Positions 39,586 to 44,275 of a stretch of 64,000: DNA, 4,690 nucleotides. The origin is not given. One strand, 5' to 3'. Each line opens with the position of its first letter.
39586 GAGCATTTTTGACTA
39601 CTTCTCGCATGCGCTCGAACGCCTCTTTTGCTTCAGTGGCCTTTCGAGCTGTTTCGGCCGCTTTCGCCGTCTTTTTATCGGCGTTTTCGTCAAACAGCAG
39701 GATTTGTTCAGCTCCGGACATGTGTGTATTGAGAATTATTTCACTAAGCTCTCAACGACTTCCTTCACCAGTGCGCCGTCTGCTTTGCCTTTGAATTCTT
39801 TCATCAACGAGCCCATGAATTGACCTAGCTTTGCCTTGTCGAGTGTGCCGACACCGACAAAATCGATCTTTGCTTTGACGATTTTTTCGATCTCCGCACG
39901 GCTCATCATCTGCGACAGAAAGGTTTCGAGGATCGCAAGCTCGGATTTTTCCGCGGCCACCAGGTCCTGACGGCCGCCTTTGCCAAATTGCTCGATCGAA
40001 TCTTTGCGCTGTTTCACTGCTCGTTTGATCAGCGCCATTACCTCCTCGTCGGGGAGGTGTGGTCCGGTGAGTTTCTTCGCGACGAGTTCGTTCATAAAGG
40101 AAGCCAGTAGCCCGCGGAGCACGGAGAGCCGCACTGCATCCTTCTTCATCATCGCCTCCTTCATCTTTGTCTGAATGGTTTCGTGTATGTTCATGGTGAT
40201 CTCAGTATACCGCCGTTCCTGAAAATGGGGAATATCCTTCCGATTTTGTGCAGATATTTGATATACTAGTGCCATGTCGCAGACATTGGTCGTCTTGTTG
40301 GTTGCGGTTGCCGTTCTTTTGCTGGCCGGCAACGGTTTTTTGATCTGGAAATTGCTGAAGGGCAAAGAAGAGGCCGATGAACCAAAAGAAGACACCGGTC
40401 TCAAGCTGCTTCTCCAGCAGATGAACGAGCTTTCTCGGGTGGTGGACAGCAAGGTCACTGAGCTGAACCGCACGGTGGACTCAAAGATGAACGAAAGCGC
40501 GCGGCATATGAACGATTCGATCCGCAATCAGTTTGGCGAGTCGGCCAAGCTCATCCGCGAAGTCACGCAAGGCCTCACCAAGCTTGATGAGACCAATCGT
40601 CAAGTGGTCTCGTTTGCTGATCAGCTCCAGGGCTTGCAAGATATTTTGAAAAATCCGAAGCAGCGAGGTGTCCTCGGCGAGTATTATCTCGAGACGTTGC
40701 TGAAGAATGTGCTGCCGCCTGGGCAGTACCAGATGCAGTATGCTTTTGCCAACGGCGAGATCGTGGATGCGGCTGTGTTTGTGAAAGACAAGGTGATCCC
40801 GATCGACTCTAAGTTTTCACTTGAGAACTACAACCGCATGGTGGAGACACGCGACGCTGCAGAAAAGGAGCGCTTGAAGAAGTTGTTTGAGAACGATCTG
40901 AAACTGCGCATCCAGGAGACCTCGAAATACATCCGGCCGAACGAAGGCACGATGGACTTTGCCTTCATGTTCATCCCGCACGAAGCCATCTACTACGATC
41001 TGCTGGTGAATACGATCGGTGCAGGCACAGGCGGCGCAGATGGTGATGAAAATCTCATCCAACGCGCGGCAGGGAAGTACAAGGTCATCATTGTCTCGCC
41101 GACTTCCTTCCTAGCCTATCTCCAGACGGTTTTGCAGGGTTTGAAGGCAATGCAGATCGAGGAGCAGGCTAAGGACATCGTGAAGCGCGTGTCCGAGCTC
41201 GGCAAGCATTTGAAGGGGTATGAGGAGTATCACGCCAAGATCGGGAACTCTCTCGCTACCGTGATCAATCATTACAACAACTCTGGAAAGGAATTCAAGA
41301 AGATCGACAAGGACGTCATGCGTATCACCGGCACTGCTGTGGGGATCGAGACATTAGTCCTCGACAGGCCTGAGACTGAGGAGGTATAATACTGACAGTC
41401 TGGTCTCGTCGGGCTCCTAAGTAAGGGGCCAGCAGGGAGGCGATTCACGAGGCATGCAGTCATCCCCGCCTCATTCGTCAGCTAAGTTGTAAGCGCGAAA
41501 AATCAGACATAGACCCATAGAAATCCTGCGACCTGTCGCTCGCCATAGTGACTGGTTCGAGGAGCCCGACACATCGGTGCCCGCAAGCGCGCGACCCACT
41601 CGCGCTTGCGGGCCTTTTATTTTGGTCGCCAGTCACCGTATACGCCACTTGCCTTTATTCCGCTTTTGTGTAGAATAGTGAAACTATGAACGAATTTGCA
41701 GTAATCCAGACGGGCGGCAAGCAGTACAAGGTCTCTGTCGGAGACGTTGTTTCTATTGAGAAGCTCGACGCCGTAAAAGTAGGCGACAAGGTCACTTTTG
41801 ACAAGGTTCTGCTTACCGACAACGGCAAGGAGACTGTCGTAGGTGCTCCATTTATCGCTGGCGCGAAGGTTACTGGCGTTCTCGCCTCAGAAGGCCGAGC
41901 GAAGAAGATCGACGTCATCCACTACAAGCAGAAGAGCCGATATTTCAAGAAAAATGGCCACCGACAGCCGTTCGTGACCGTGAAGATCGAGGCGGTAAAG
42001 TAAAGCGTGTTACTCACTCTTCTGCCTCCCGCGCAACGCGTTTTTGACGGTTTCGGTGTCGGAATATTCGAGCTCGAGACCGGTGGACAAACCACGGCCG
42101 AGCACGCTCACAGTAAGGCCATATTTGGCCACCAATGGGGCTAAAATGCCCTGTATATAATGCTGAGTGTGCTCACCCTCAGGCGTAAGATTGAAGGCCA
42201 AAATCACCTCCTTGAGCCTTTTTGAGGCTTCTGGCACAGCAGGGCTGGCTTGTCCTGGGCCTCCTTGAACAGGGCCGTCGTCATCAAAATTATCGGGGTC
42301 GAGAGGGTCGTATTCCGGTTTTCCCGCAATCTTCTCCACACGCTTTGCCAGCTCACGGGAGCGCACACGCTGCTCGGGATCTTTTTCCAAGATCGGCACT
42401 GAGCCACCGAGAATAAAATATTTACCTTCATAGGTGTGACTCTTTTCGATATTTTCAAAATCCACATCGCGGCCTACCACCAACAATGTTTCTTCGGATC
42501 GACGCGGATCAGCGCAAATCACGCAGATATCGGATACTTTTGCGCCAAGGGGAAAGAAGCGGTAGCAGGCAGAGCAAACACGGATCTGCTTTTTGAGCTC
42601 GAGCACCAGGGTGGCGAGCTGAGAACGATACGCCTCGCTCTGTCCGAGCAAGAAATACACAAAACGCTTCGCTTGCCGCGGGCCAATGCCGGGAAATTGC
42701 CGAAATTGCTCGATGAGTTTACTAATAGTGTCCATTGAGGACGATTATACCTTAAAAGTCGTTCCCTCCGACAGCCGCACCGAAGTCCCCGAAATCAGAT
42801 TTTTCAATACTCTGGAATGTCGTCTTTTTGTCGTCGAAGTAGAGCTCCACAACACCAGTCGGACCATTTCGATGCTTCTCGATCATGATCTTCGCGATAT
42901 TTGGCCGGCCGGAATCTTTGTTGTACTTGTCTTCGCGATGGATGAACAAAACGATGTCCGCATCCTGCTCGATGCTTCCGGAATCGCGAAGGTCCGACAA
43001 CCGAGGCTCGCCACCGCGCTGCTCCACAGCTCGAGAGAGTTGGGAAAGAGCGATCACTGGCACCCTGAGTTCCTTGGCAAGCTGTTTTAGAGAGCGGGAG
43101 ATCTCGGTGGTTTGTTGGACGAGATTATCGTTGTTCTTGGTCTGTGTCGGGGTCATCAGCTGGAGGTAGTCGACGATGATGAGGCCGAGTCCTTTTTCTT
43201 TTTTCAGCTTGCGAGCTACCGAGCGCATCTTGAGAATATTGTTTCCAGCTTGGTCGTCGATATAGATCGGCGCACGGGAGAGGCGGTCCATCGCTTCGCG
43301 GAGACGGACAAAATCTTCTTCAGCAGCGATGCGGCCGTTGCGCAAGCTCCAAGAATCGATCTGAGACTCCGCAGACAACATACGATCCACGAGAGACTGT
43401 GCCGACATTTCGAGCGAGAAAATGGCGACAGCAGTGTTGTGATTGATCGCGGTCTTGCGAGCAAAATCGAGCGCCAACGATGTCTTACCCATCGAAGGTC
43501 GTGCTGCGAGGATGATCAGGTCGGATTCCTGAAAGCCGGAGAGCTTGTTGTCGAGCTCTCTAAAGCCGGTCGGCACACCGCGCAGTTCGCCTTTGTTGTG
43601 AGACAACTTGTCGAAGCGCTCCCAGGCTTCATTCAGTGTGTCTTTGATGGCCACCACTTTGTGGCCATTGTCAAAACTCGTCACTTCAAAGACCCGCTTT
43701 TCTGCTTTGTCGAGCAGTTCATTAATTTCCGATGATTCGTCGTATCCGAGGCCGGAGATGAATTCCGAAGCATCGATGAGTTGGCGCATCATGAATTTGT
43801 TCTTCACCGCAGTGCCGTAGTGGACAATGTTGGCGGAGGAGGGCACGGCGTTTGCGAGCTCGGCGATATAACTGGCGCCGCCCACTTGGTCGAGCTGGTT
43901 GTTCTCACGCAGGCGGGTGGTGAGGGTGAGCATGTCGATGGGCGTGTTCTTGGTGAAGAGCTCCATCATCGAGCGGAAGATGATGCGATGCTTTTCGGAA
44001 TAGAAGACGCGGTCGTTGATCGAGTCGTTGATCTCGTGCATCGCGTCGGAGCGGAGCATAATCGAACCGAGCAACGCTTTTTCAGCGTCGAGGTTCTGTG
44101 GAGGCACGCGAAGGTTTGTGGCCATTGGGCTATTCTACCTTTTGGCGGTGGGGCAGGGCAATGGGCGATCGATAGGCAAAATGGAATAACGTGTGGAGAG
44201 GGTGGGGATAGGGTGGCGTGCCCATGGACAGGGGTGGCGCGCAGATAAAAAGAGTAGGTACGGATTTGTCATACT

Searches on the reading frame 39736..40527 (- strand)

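Call 105: search_protein_families(library=pfam, proteins=[window:39736-40527:-], max_evalue=0.001)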
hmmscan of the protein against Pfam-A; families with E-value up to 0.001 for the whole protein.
window:39736-40527:- (263 aa): 2 families
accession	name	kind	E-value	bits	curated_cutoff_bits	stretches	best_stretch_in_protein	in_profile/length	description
PF09424.15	YqeY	-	1.5e-38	132.5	27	1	116-260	2-141/143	Yqey-like protein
PF02637.23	GatB_Yqey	-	1.2e-06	28.9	27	1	140-260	20-146/148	GatB domain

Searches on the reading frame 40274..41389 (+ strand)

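Call 105: search_protein_families(library=pfam, proteins=[window:40274-41389:+], max_evalue=0.001)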
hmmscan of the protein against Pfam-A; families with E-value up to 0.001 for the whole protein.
window:40274-41389:+ (371 aa): 2 families
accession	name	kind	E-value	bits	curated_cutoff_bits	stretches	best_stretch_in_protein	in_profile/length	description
PF02646.22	RmuC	-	4.1e-51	174.2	26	1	70-346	8-272/291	RmuC family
PF18982.5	JetA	-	0.00045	19.3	26.2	0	278-357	188-267/434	Wadjet protein JetA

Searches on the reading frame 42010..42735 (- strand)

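Call 105: search_protein_families(library=pfam, proteins=[window:42010-42735:-], max_evalue=0.001)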
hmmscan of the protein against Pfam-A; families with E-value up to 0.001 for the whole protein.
window:42010-42735:- (241 aa): 3 families
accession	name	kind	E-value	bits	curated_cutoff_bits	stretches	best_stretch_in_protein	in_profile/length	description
PF21176.3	RecR_HhH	-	1.3e-08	34.9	27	1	4-42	1-39/45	RecR, helix-hairpin-helix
PF13662.12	Toprim_4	-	1.4e-08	35.3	25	1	83-212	2-84/85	Toprim domain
PF21175.2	RecR_C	-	0.00035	20.4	22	1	215-238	1-24/24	RecR, C-terminal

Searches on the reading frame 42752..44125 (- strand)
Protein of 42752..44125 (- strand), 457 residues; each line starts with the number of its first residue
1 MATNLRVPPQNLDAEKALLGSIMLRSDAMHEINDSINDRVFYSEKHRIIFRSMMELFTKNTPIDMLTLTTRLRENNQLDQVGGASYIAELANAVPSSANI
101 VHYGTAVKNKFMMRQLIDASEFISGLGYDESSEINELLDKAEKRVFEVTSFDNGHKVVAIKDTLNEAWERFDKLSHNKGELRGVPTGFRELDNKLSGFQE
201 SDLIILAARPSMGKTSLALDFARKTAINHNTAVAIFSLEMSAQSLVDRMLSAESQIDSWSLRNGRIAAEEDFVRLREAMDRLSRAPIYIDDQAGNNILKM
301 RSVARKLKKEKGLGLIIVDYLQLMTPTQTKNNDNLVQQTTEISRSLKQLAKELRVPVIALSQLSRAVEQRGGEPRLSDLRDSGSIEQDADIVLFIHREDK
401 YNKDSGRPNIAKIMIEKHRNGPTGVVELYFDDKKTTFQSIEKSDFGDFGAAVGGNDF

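Call 45: search_protein_families(library=pfam, proteins=[window:42752-44125:-], max_evalue=0.00001)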
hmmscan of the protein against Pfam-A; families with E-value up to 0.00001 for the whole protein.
window:42752-44125:- (457 aa): 4 families
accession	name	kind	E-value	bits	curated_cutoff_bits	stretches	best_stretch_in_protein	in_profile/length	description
PF03796.21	DnaB_C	-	2.3e-101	338.9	27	1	183-438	1-254/255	DnaB-like helicase C terminal domain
PF00772.26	DnaB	-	1.2e-33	115.7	23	1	8-108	2-102/103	DnaB-like helicase N terminal domain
PF13481.12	AAA_25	-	7.6e-13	49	27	1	195-363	26-190/195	AAA domain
PF06745.19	ATPase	-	5.6e-07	29.6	26.6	1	184-348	1-153/231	KaiC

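Call 46: find_related_loci(query=window:42752-44125:-, collection=genome_contigs, flank=2000)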
Query window:42752-44125:- (457 aa) in genome_contigs; peptide patterns used: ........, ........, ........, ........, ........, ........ (x = any residue, [..] = any of these).
261 stretches matched a pattern; 215 encode a relative of the query (tblastn E <= 1e-3); the best 80 are kept; 80 distinct loci.
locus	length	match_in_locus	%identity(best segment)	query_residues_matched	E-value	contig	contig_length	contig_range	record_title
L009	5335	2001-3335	94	1-445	0e+0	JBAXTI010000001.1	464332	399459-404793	MAG: bacterium isolate ELA631 MAG631_1, whole genome shotgun sequence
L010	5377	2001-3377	70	2-457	0e+0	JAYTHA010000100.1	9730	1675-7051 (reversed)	MAG: Candidatus Taylorbacteria bacterium isolate GFS_2430 GFS_2430_99, whole genome shotgun sequence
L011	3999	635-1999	71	4-457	0e+0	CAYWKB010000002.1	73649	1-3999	MAG TPA_asm: uncultured Candidatus Saccharibacteria bacterium isolate SRP292972_co1_57 genome assembly, contig: NODE_281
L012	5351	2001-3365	70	4-457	0e+0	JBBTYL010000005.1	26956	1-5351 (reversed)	MAG: Patescibacteria group bacterium isolate H41-bin140_1 H41_bin140_1_000000000005, whole genome shotgun sequence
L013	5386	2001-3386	70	2-457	0e+0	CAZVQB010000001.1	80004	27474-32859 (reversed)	MAG TPA_asm: uncultured Candidatus Saccharibacteria bacterium isolate SRP135725_co1_407 genome assembly, contig: NODE_18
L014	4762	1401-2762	70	4-457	0e+0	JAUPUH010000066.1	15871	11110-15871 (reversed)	MAG: Patescibacteria group bacterium isolate erpe_2018_sw_15hr_WHONDRS-SW48-000090_B_bin.52 scaffold_544226, whole genom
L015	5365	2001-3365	69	4-457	0e+0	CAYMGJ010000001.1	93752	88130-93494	MAG TPA_asm: uncultured Candidatus Saccharibacteria bacterium isolate SRP219642_co3_496 genome assembly, contig: NODE_13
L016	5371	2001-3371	69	2-457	0e+0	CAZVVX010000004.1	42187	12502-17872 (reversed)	MAG TPA_asm: uncultured Candidatus Saccharibacteria bacterium isolate SRP133034_co1_24 genome assembly, contig: NODE_726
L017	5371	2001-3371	69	4-457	0e+0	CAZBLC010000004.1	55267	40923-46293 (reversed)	MAG TPA_asm: uncultured Candidatus Saccharibacteria bacterium isolate SRP286056_co2_106 genome assembly, contig: NODE_61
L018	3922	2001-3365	68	4-457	0e+0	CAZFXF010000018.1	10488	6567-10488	MAG TPA_asm: uncultured Candidatus Saccharibacteria bacterium isolate SRP278252_co2_127 genome assembly, contig: NODE_13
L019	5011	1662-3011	69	4-450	0e+0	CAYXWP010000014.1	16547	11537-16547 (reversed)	MAG TPA_asm: uncultured Candidatus Saccharibacteria bacterium isolate SRP062349_co2_4 genome assembly, contig: NODE_1879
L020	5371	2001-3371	69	4-457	0e+0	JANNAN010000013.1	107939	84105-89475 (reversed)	MAG: Candidatus Taylorbacteria bacterium isolate OTE_78_metabat_459 OTE_78_k141_2181644, whole genome shotgun sequence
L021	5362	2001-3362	69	4-454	0e+0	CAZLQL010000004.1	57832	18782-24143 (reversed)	MAG TPA_asm: uncultured Candidatus Saccharibacteria bacterium isolate SRP219642_co4_43 genome assembly, contig: NODE_772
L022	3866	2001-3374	69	2-457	0e+0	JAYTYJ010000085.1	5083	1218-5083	MAG: Candidatus Taylorbacteria bacterium isolate GFS_6108 GFS_6108_84, whole genome shotgun sequence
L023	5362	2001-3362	69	4-455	0e+0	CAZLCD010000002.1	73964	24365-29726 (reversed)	MAG TPA_asm: uncultured Candidatus Saccharibacteria bacterium isolate SRP286056_co1_436 genome assembly, contig: NODE_29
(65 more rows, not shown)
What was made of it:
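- Taylorbacteria/Patescibacteria MAGs (call 46).
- Tried and rejected: The second was spent on DnaB to identify the organism (call 46).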
